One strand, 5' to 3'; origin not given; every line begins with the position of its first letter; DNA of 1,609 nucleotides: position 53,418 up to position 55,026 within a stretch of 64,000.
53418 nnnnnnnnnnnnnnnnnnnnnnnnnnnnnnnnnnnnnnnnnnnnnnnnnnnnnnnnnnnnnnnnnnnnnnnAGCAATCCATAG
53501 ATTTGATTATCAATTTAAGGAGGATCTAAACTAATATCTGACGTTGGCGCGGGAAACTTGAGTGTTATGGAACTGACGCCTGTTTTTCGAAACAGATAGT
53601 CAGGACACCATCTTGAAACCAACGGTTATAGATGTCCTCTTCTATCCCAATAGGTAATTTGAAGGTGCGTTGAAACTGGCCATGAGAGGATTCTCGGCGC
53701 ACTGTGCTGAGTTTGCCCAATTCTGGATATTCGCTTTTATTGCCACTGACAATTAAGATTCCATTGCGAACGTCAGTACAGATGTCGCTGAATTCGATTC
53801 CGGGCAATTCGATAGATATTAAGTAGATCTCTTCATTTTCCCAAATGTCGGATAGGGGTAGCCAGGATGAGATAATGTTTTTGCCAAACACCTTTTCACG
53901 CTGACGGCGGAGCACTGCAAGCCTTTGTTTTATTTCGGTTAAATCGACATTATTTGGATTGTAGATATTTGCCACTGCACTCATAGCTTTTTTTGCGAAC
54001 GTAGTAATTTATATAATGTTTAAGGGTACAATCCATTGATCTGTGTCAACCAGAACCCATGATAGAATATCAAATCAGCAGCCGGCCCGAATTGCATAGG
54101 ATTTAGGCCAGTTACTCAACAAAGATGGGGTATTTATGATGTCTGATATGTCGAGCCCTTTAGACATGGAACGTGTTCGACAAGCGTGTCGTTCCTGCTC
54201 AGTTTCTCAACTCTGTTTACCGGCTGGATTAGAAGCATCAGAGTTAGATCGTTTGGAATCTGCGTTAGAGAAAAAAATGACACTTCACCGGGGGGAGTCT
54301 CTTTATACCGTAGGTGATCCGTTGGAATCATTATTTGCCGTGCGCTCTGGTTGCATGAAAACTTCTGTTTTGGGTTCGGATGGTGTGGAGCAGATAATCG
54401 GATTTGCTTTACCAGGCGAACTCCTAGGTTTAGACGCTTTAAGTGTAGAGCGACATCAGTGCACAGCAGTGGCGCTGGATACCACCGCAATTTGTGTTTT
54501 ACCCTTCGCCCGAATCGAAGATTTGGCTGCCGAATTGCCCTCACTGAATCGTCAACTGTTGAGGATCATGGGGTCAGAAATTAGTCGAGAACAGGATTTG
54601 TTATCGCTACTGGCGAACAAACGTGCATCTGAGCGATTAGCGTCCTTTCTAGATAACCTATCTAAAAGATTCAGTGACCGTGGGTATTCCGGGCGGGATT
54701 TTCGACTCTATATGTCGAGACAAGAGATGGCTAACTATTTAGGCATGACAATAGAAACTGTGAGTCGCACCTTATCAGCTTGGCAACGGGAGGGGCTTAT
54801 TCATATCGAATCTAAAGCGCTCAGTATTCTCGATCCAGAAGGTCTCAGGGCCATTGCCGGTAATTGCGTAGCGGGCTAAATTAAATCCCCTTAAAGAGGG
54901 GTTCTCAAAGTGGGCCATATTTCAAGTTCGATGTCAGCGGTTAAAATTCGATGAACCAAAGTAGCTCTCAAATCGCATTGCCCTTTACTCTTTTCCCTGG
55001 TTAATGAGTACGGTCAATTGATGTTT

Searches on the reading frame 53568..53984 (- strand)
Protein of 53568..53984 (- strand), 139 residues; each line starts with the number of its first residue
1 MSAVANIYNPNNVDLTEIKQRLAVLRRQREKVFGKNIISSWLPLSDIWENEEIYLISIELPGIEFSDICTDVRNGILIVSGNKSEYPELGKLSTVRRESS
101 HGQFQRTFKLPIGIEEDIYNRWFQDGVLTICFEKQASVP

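Call 57: search_protein_families(library=pfam, proteins=[window:53568-53984:-], max_evalue=0.0001)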
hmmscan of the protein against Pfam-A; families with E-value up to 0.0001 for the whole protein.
window:53568-53984:- (139 aa): 1 family
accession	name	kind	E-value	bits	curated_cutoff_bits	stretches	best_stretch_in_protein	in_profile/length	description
PF00011.27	HSP20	-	2e-11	44.3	20.8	1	46-136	1-89/102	Hsp20/alpha crystallin family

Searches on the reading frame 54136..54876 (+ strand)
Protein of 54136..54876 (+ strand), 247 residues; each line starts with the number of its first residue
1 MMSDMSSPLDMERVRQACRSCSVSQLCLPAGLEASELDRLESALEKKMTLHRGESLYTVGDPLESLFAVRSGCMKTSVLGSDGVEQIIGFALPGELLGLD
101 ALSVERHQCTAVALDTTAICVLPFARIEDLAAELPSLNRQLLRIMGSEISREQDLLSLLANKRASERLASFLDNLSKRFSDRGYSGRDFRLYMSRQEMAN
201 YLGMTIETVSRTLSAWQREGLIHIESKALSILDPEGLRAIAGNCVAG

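Call 57: search_protein_families(library=pfam, proteins=[window:54136-54876:+], max_evalue=0.0001)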
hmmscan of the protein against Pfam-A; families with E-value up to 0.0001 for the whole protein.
window:54136-54876:+ (247 aa): 3 families
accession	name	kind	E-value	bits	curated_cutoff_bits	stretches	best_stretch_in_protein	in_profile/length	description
PF13545.12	HTH_Crp_2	-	8.8e-21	74.1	27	1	166-240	1-70/70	Crp-like helix-turn-helix domain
PF00027.35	cNMP_binding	-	2.5e-14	53.5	27.5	1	49-132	3-87/89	Cyclic nucleotide-binding domain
PF00325.26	Crp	-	9.5e-14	51.3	21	1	191-222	1-32/32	Bacterial regulatory proteins, crp family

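Call 76: search_solved_structures(query=window:54136-54876:+, max_evalue=1e-10)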
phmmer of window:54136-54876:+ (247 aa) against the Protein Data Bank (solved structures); distinct sequences matched with E-value up to 1e-10: 18.
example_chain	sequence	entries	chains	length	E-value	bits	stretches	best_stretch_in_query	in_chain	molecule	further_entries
5cvr_A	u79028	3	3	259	1.5e-62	214.4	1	17-244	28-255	FNR type regulator | FNR regulator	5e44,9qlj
9qll_A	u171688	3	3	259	1.6e-62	214.3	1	17-244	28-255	FNR type regulator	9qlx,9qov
9qlt_A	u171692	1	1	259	4.1e-62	213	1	17-244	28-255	FNR type regulator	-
9qly_A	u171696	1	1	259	4.1e-62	213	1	17-244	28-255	FNR type regulator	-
9qmc_A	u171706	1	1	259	1e-61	211.7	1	17-244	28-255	FNR type regulator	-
8qto_A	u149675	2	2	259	1.4e-61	211.2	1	17-244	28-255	FNR type regulator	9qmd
4i2o_A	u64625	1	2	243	8.7e-21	77.9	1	49-225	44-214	FixK2 protein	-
2gau_A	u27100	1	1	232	4e-14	56.1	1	50-240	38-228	transcriptional regulator, Crp/Fnr family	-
4byy_A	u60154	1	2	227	1.8e-13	53.9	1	37-237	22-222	TRANSCRIPTIONAL REGULATOR, CRP/FNR FAMILY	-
4cyd_A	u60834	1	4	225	1.9e-13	53.9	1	38-237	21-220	PROBABLE TRANSCRIPTION REGULATOR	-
3r6s_A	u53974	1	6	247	2.3e-13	53.6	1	35-237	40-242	transcription regulator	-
3h3u_A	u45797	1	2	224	3.7e-13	52.9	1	31-237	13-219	PROBABLE TRANSCRIPTIONAL REGULATORY PROTEIN (PROBABLY CRP/FNR-FAMILY)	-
3mzh_A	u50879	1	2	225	3.7e-13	52.9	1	31-237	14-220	PROBABLE TRANSCRIPTIONAL REGULATORY PROTEIN (PROBABLY CRP/FNR-FAMILY)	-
3d0s_A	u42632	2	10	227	3.8e-13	52.9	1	31-237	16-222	TRANSCRIPTIONAL REGULATORY PROTEIN | PROBABLE TRANSCRIPTIONAL REGULATORY PROTEIN (PROBABLY CRP/ FNR-FAMILY)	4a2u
3i54_A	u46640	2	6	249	4.9e-13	52.5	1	31-237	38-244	Transcriptional regulator, Crp/Fnr family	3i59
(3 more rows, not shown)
